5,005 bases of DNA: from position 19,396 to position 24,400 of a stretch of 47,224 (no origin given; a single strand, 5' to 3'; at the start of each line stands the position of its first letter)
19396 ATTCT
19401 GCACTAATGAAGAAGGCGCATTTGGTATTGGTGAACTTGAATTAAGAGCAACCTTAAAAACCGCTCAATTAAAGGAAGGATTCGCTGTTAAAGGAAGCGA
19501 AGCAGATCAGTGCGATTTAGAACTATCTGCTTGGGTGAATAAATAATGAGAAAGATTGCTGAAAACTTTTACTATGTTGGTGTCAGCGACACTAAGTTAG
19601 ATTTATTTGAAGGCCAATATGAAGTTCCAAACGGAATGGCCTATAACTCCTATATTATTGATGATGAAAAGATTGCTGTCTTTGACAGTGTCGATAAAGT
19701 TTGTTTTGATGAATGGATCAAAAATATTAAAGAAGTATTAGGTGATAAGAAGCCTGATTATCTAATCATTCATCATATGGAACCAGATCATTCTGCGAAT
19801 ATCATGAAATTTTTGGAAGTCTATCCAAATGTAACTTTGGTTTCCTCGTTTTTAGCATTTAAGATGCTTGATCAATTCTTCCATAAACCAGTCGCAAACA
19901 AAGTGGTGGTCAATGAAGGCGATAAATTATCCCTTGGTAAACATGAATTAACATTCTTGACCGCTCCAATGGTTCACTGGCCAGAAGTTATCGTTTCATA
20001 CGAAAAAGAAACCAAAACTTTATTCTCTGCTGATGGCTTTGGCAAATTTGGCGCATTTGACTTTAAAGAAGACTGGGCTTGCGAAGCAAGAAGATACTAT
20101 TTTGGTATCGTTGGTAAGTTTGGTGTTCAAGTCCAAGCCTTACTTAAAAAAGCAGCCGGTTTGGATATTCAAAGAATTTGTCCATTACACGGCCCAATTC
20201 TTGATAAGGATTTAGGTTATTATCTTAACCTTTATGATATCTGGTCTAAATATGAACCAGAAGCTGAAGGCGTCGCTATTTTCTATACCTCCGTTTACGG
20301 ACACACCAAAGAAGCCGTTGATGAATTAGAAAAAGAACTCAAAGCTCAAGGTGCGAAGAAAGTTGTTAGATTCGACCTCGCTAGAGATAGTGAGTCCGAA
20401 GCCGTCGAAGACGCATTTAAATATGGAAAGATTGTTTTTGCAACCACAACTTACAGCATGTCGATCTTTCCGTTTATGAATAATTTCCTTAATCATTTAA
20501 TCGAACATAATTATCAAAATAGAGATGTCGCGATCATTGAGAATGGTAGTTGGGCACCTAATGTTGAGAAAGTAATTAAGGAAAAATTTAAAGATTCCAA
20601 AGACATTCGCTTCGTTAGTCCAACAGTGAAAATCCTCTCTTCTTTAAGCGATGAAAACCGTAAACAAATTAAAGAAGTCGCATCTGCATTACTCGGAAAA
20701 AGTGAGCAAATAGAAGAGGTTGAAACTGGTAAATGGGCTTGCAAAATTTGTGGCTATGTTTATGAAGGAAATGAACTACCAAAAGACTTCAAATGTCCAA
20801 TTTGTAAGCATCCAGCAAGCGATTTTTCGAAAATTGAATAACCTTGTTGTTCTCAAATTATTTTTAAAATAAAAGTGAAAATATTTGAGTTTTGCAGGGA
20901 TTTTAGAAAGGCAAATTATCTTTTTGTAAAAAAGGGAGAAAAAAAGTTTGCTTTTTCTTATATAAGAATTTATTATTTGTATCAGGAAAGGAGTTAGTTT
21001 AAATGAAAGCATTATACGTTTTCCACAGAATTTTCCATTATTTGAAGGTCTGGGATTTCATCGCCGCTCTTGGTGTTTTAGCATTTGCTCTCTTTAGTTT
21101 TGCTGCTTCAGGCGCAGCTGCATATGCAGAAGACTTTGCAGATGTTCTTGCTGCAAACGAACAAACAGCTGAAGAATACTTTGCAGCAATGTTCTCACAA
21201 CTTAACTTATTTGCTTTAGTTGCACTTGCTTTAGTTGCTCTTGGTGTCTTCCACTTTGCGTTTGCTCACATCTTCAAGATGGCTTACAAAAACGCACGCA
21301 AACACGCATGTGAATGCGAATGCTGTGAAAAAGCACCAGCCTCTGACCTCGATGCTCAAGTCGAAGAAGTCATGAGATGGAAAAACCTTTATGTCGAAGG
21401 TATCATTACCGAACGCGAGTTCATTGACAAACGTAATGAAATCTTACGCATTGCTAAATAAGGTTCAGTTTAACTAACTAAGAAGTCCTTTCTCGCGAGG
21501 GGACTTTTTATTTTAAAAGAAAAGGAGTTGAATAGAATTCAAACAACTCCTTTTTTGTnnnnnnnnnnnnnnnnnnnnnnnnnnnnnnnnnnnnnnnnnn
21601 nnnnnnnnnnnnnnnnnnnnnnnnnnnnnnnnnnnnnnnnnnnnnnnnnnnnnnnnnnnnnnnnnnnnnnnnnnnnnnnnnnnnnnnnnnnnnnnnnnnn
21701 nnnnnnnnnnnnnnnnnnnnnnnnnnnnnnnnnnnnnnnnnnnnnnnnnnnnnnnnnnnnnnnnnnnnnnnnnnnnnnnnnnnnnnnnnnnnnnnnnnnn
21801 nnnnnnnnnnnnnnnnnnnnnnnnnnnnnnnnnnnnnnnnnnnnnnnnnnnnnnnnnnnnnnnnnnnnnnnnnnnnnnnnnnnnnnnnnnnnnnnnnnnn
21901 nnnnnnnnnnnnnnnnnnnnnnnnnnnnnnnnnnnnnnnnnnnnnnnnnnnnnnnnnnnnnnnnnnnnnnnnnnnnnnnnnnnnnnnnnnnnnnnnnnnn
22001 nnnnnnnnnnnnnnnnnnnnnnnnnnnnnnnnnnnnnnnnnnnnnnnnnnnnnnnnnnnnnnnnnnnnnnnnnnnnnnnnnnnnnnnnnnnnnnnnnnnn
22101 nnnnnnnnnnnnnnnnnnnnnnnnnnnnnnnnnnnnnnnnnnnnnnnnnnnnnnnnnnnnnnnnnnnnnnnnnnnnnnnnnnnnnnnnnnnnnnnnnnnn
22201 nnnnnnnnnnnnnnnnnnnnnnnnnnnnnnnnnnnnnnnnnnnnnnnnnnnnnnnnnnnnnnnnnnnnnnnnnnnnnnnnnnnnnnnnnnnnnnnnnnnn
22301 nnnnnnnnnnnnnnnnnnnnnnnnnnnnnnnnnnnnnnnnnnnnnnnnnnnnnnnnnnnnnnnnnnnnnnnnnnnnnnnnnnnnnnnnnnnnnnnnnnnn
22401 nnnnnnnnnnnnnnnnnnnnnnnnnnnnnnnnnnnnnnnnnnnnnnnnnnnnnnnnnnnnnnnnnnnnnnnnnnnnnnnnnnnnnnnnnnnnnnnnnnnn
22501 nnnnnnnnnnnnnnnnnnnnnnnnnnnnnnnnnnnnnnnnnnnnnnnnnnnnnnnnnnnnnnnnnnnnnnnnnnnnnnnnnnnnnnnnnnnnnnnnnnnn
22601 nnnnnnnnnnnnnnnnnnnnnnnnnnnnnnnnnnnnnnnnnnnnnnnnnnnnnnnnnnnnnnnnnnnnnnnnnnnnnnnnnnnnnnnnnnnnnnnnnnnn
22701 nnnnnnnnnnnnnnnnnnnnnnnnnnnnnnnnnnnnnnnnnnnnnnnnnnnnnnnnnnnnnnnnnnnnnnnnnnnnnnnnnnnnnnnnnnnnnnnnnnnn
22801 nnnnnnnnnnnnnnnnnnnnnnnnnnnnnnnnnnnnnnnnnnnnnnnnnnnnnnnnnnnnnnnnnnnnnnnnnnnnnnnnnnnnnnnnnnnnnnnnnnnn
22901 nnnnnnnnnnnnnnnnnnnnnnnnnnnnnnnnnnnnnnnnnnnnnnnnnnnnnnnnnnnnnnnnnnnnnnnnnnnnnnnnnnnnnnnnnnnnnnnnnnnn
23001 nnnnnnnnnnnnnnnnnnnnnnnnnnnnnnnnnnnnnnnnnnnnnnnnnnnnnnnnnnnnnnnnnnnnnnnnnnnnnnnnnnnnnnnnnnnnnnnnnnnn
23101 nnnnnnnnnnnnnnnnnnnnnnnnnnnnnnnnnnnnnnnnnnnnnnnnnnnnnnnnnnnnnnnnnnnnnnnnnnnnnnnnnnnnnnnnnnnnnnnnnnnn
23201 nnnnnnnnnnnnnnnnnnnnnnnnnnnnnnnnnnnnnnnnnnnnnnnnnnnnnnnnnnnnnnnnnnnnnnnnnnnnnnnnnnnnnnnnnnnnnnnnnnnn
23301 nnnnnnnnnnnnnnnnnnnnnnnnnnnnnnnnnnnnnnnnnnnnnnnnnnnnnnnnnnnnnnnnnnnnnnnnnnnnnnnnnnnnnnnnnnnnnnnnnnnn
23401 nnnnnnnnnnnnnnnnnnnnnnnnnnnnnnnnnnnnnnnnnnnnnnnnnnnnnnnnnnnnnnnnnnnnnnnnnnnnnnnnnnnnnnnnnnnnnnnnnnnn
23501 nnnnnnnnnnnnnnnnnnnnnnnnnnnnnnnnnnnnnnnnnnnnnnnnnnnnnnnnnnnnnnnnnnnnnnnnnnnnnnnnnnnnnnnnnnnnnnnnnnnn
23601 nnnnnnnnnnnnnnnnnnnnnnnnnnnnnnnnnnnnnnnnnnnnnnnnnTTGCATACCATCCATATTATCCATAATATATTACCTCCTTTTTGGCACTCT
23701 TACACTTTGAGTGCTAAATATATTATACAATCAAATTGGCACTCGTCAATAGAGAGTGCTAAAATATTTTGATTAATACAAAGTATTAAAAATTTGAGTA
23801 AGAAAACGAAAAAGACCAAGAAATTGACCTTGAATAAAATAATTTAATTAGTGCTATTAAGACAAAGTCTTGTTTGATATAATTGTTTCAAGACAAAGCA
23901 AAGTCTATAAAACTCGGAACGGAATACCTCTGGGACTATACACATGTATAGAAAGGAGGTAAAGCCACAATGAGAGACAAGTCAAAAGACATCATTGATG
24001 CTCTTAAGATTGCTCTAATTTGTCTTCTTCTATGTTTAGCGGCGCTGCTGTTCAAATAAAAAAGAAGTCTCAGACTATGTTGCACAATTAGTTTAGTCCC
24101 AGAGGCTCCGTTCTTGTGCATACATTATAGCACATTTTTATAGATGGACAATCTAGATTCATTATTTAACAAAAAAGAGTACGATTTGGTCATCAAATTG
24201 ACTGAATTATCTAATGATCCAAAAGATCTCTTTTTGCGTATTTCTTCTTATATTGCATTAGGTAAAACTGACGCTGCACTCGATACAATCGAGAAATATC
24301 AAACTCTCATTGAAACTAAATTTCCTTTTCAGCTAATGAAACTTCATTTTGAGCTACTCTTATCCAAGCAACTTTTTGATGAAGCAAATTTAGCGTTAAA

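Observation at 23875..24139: Candidate type I toxin-antitoxin-like module: 29-aa hydrophobic peptide ORF locked between pairing 5'/3' UTR arms, facing a convergent antisense promoter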

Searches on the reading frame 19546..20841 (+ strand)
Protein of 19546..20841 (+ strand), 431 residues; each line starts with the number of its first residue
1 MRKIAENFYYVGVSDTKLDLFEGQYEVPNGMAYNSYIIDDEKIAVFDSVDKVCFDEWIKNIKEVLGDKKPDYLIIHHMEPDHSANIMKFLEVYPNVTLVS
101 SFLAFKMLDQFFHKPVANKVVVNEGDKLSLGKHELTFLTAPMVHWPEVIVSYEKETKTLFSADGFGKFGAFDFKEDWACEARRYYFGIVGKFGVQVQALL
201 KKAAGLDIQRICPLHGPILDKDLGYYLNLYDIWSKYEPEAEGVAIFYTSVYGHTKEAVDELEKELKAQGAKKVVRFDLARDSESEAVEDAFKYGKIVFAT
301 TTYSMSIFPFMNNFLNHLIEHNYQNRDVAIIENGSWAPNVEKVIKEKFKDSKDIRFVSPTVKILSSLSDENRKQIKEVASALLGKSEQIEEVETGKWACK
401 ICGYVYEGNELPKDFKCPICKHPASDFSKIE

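Call 7: search_protein_families(library=pfam, proteins=[window:19546-20841:+], max_evalue=0.01)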
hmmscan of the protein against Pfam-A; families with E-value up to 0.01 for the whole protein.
window:19546-20841:+ (431 aa): 5 families
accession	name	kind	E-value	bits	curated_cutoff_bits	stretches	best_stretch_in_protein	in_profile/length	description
PF19583.5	ODP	-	4.9e-19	69.4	27.2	1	34-216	4-194/194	ODP family beta lactamase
PF21349.2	RUBY_RBDX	-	5.9e-12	45.3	26.5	1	397-427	1-29/30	Rubrerythrin, rubredoxin-like domain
PF12724.12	Flavodoxin_5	-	1.7e-07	32.1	27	1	245-350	2-102/145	Flavodoxin domain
PF00753.33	Lactamase_B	-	2.1e-06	28.2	22.7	1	33-166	6-152/196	Metallo-beta-lactamase superfamily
PF00258.30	Flavodoxin_1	-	0.00075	20.1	25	1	245-315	1-69/143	Flavodoxin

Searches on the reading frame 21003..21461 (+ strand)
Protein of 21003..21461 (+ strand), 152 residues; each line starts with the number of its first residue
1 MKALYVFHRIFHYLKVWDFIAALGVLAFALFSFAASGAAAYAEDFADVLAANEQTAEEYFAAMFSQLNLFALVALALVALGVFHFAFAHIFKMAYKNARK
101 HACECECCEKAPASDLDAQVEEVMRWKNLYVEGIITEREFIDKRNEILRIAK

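Call 7: search_protein_families(library=pfam, proteins=[window:21003-21461:+], max_evalue=0.01)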
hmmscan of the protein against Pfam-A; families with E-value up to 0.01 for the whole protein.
window:21003-21461:+ (152 aa): 1 family
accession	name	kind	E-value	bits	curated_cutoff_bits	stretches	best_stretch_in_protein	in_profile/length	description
PF09851.14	SHOCT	-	0.0031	17.7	27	1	125-148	5-28/28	Short C-terminal domain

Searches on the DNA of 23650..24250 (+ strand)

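Call 4: search_rna_families(source=window, start=23650, end=24250, threshold=evalue, max_evalue=10, show_alignments=3)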
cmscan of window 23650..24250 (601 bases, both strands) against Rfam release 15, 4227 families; matches with E-value up to 10: 15.
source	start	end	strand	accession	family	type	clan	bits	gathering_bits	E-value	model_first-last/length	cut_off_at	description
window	23703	23806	-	RF00664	mir-223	Gene; miRNA;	-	22.3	57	0.0058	1-106/106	no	mir-223 microRNA precursor family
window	23724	23779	-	RF00665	mir-290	Gene; miRNA;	CL00096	20.1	51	0.25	1-70/70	no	mir-290 microRNA precursor family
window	23689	23764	+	RF03604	mir-5728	Gene; miRNA;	-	18.1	100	1.5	1-84/84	no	mir-5728 microRNA precursor family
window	23876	23912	+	RF01367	CRISPR-DR54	Gene; CRISPR;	-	17.9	39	0.97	1-37/37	no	CRISPR RNA direct repeat element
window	23724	23779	+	RF00665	mir-290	Gene; miRNA;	CL00096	16.3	51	2.4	1-70/70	no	mir-290 microRNA precursor family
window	23690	23763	-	RF03604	mir-5728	Gene; miRNA;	-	16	100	5.4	1-84/84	no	mir-5728 microRNA precursor family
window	24150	24208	-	RF02625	WsnRNA46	Gene; sRNA;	-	15.4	65.3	5.9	44-109/151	no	Wolbachia sRNA 46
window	23689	23791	-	RF00564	SCARNA11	Gene; snRNA; snoRNA; scaRNA;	-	14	37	4.3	1-140/140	no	Small Cajal body specific RNA 11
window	23736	23814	+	RF01005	MIR530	Gene; miRNA;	-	13.9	85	9.3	54-131/172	no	MIR530 microRNA precursor family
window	24057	24182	+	RF02422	Bp1_738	Gene; sRNA;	-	13.1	45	3.3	1-208/208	no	Burkholderia sRNA Bp1_Cand738_SIPHT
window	23736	23830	+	RF03098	RAGATH-22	Gene; sRNA;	-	13.1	120.3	7.8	1-166/166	no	RAGATH-22 RNA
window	23689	23764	+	RF00445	MIR399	Gene; miRNA;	-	12.9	57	9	25-94/117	no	mir-399 microRNA precursor family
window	23853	23897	-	RF02350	psRNA6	Gene; sRNA;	-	12.1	60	0.56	1-333/333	no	Nitrosomonas sRNA psRNA6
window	24010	24068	-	RF01824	RUF20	Gene;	-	11.6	60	2.7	1-425/425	no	RNA of unknown function 20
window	23845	24024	-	RF03119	dCoV-5UTR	Cis-reg;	CL00116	11.3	102.9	8.5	1-294/294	no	Deltacoronavirus 5'UTR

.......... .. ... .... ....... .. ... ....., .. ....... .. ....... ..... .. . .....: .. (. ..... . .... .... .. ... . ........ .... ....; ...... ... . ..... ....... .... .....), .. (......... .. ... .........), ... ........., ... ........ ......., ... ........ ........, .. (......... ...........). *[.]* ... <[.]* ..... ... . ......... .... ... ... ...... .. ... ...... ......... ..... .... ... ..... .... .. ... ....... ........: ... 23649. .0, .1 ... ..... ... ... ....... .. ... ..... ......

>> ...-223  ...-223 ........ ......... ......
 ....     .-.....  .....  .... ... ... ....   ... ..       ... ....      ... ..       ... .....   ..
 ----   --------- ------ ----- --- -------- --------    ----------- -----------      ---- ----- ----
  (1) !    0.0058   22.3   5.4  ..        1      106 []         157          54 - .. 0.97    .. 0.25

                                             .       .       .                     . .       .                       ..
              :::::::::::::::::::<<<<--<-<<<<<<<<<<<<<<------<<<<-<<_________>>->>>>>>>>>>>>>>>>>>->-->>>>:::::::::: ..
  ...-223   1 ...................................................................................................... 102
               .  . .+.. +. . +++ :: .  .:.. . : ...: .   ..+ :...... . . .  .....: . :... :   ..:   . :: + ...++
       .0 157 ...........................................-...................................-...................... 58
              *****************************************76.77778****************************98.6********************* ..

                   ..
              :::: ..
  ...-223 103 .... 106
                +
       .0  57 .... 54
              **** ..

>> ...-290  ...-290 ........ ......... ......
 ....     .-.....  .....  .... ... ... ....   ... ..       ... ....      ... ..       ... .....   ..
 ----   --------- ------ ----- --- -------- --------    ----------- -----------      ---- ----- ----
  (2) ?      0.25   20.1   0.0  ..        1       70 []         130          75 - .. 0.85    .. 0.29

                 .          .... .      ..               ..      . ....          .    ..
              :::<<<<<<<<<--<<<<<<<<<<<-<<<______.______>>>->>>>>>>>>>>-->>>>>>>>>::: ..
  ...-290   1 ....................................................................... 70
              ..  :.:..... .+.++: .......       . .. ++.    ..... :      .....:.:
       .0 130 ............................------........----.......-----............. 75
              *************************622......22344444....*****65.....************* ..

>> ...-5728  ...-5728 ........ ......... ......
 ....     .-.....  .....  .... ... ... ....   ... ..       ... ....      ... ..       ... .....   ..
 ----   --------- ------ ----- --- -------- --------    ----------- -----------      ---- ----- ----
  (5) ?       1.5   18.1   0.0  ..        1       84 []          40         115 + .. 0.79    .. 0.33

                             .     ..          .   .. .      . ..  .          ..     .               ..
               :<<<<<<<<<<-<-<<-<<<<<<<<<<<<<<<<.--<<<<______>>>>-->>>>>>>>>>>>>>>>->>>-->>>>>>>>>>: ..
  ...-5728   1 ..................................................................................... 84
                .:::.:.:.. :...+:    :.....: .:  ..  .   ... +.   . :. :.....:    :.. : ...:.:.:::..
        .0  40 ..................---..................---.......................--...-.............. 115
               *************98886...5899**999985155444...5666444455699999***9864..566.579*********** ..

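Call 66: search_dna_similar(query=window:23886-24140:+, collection=plasmids, mode=distant, max_evalue=0.01, max_rows=10)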
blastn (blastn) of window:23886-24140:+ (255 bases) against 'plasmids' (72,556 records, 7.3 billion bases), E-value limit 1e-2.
No match.

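Call 67: search_dna_similar(query=window:23886-24140:+, collection=phages, mode=distant, max_evalue=0.01, max_rows=10)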
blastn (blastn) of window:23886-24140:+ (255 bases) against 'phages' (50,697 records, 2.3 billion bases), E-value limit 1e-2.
No match.

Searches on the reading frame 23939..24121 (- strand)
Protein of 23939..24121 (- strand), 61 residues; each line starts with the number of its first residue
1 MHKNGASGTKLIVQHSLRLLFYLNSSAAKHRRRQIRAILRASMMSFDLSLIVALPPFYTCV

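Call 29: find_homologous_proteins(query=window:23939-24121:-, max_evalue=10)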
Query seq(61 aa) (61 aa): 2 proteins with E <= 10 among 2 candidates.
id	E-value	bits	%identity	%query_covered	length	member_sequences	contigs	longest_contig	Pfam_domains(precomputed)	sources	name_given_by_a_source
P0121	7.8e-32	124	100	100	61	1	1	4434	-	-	-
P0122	1.7e-12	64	83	67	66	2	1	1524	-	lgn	-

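Call 30: find_encoding_contigs(protein=P0122, flank=3000, max_places=6)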
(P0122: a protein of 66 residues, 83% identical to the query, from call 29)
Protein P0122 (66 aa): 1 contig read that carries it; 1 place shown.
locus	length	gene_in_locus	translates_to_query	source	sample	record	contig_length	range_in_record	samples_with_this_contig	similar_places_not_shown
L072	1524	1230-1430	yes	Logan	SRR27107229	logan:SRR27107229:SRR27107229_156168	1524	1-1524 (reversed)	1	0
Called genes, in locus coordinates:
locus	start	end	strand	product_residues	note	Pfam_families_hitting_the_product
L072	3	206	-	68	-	?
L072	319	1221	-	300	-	-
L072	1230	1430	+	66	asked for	-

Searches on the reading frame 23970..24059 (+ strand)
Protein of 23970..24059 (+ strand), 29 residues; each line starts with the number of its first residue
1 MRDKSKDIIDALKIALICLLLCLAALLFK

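Call 7: search_protein_families(library=pfam, proteins=[window:23970-24059:+], max_evalue=0.01)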
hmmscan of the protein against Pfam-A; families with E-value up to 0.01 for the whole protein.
window:23970-24059:+ (29 aa): 0 families

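Call 42: search_protein_families(library=pfam, proteins=[window:23970-24056:+], max_evalue=10)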
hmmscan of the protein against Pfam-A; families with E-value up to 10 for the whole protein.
seq(29 aa): 0 families

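Call 43: search_protein_families(library=ncbifam, proteins=[window:23970-24056:+], max_evalue=10)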
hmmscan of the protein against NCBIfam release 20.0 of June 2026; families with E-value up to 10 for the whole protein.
seq(29 aa): 0 families
